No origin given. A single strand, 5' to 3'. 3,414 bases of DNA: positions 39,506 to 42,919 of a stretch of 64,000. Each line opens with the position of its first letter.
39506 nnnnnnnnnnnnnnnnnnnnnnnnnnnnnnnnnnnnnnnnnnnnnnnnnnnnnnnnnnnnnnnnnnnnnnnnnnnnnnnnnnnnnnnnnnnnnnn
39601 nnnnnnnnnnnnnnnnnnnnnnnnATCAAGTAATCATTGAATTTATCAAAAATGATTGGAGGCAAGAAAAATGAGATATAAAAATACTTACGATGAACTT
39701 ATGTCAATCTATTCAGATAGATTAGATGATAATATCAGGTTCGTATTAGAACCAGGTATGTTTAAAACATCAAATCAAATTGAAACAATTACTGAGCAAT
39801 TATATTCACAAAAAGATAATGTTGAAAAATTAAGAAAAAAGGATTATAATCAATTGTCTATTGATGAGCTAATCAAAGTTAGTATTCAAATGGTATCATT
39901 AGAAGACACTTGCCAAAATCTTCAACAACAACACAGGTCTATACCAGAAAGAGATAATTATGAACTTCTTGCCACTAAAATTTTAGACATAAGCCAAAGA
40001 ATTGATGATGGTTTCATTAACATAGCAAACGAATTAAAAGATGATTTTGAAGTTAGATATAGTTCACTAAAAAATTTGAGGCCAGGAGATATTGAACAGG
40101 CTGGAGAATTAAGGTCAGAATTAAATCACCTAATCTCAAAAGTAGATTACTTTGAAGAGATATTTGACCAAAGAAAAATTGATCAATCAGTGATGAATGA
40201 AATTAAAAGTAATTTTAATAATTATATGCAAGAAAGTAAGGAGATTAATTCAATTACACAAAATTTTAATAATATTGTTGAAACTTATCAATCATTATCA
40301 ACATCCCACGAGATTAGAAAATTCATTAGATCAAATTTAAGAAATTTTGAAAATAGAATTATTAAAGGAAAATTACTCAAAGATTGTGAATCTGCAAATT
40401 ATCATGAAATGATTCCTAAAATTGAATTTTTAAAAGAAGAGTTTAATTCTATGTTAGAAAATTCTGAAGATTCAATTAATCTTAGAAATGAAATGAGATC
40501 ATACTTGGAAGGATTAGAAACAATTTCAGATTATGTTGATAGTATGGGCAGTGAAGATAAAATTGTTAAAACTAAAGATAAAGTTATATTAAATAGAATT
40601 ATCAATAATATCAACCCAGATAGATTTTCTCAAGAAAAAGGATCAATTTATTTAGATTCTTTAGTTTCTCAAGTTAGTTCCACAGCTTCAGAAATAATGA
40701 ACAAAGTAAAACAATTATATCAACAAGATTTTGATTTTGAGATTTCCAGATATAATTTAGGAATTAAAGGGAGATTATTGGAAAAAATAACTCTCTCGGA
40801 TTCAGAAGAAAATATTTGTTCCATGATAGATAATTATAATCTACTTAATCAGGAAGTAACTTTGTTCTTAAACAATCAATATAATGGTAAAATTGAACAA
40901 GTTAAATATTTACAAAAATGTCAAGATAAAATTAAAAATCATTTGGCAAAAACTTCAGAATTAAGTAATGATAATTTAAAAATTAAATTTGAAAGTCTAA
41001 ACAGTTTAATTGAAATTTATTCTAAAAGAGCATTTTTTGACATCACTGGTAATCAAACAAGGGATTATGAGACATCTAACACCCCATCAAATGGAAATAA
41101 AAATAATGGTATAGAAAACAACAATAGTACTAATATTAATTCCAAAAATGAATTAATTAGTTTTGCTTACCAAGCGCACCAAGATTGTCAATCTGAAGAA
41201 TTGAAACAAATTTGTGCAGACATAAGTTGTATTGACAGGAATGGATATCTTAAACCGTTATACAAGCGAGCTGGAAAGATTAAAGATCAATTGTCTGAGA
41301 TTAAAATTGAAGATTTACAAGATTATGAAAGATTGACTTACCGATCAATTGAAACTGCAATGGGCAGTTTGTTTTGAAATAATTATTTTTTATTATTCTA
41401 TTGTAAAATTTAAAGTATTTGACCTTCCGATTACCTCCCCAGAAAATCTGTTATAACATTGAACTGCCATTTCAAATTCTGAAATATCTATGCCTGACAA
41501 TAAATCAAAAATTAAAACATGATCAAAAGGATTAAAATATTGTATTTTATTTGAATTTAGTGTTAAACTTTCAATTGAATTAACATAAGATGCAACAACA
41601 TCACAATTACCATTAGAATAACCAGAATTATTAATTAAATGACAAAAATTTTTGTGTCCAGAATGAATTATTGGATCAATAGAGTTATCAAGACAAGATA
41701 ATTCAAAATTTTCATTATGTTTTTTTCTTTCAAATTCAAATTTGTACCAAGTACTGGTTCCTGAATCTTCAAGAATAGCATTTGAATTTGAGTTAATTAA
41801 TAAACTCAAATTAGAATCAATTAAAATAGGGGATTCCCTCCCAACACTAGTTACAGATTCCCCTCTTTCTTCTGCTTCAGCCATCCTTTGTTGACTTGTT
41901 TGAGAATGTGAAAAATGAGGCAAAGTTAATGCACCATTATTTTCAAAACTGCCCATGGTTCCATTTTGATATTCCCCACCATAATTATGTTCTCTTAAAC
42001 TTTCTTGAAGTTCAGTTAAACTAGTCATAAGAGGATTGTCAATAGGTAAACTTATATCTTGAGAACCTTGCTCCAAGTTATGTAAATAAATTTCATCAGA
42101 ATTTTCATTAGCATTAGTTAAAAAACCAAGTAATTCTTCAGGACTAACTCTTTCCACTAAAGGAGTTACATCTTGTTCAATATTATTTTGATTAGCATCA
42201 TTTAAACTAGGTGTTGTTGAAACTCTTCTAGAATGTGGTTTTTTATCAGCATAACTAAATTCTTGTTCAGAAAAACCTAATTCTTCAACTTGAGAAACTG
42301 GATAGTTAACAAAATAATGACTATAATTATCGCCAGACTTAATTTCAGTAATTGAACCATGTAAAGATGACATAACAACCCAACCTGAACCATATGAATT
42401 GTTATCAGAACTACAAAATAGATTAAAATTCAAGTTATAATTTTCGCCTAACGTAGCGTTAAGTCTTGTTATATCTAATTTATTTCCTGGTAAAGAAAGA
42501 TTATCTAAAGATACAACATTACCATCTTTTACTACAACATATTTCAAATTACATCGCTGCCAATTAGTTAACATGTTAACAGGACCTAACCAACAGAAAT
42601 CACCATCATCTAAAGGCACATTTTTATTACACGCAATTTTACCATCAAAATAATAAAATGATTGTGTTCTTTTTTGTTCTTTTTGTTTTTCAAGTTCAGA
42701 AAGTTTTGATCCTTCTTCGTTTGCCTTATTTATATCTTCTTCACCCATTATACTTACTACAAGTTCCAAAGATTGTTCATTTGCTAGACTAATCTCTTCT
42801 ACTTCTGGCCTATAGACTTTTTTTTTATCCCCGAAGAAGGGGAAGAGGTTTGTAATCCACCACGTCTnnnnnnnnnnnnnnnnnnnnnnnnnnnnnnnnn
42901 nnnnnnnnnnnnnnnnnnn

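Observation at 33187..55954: ~23 kb accessory island with two eukaryotic-like kinases, a PP2C-like phosphatase, two ATPases and many coiled-coil or membrane proteins: a candidate undescribed signalling or conflict system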

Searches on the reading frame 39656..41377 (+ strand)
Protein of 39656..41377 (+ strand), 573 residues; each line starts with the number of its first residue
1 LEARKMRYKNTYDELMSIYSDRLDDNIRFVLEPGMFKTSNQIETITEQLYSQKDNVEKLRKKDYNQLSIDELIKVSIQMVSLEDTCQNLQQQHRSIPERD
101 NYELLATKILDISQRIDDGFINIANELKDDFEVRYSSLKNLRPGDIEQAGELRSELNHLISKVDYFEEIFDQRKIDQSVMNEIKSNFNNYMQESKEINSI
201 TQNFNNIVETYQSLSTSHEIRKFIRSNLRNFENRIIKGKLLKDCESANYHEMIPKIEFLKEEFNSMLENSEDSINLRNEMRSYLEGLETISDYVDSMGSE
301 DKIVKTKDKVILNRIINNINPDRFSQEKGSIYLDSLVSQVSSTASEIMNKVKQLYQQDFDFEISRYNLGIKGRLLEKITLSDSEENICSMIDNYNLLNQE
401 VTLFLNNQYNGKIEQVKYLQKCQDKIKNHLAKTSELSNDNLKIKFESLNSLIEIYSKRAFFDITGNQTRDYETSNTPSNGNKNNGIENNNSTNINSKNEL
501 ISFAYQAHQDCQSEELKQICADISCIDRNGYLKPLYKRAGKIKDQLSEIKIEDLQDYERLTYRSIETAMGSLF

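Call 4: search_protein_families(library=pfam, proteins=[window:39656-41377:+], max_evalue=0.1)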
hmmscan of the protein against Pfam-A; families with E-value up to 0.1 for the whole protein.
window:39656-41377:+ (573 aa): 2 families
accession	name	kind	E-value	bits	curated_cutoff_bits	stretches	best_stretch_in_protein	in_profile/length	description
PF19615.4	DUF6120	-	0.054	14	27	0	174-227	14-72/92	Family of unknown function (DUF6120)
PF03732.24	Retrotrans_gag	-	0.076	13.7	24.1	0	160-225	26-93/97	Retrotransposon gag protein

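Call 11: search_protein_families(library=padloc, proteins=[window:39656-41377:+], max_evalue=0.01)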
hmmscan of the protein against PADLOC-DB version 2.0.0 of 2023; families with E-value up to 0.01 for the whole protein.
window:39656-41377:+ (573 aa): 0 families

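Call 12: search_protein_families(library=ncbifam, proteins=[window:39656-41377:+], max_evalue=0.01)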
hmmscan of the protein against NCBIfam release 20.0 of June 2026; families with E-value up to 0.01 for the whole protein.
window:39656-41377:+ (573 aa): 0 families

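Call 89: search_protein_families(library=pfam, alignment_id=A8, max_evalue=0.1)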
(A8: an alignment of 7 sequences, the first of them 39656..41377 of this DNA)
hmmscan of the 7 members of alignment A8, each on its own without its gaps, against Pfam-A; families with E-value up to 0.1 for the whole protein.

A. member 1, window:39656-41377:+ (573 aa): 2 families
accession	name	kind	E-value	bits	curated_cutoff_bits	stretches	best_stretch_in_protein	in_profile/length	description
PF19615.4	DUF6120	-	0.054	14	27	0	174-227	14-72/92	Family of unknown function (DUF6120)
PF03732.24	Retrotrans_gag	-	0.076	13.7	24.1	0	160-225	26-93/97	Retrotransposon gag protein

B. families by the number of members that match (of 7 scanned): 9 families
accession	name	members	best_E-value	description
PF01841.26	Transglut_core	2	1.3e-10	Transglutaminase-like superfamily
PF04473.18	DUF553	2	4.8e-05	Transglutaminase-like domain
PF13863.11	DUF4200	1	0.011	Domain of unknown function (DUF4200)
PF24656.1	CEPT76_peptidase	1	0.011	CEP76 peptidase-like domain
PF19615.4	DUF6120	1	0.054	Family of unknown function (DUF6120)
PF06769.20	YoeB_toxin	1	0.065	YoeB-like toxin of bacterial type II toxin-antitoxin system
PF14362.11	DUF4407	1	0.067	Domain of unknown function (DUF4407)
PF14043.11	WVELL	1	0.071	WVELL protein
PF03732.24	Retrotrans_gag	1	0.076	Retrotransposon gag protein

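Call 90: search_solved_structures(query=A8, max_evalue=1)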
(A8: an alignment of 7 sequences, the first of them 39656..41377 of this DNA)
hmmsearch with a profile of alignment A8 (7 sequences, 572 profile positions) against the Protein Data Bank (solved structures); distinct sequences matched with E-value up to 1: 3.
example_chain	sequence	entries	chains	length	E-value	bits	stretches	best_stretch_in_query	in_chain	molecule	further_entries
3jb9_G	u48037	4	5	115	0.029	16.3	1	50-138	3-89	Small nuclear ribonucleoprotein Sm D2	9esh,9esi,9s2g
1r8i_A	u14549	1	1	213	0.12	14.4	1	69-237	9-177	TraC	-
8a3k_UNK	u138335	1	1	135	0.2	13.6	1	375-450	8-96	sc-apCC-4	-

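Call 110: search_protein_families(library=phrogs, proteins=[window:39656-41377:+], max_evalue=0.01)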
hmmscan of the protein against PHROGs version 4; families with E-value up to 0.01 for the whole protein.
window:39656-41377:+ (573 aa): 0 families

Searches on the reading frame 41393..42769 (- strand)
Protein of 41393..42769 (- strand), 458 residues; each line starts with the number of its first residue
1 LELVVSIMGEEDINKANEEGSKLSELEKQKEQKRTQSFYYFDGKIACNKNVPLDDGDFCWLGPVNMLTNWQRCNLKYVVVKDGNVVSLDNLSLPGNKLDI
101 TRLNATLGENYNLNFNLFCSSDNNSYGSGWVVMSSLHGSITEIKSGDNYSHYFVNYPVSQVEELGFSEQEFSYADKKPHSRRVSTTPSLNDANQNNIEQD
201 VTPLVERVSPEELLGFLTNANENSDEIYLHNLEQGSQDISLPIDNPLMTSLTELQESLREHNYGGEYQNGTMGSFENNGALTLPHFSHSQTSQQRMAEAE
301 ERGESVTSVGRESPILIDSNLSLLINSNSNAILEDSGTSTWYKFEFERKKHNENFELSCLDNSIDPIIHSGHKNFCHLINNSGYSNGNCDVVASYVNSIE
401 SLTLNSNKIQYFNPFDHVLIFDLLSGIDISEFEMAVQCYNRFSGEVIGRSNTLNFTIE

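Call 4: search_protein_families(library=pfam, proteins=[window:41393-42769:-], max_evalue=0.1)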
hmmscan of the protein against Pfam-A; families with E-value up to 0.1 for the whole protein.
window:41393-42769:- (458 aa): 0 families

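Call 11: search_protein_families(library=padloc, proteins=[window:41393-42769:-], max_evalue=0.01)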
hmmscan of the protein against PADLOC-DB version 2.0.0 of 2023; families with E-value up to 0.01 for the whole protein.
window:41393-42769:- (458 aa): 0 families

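Call 12: search_protein_families(library=ncbifam, proteins=[window:41393-42769:-], max_evalue=0.01)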
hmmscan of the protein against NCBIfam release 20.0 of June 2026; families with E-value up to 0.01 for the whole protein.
window:41393-42769:- (458 aa): 0 families

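Call 110: search_protein_families(library=phrogs, proteins=[window:41393-42769:-], max_evalue=0.01)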
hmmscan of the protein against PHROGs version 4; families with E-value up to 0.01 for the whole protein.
window:41393-42769:- (458 aa): 0 families
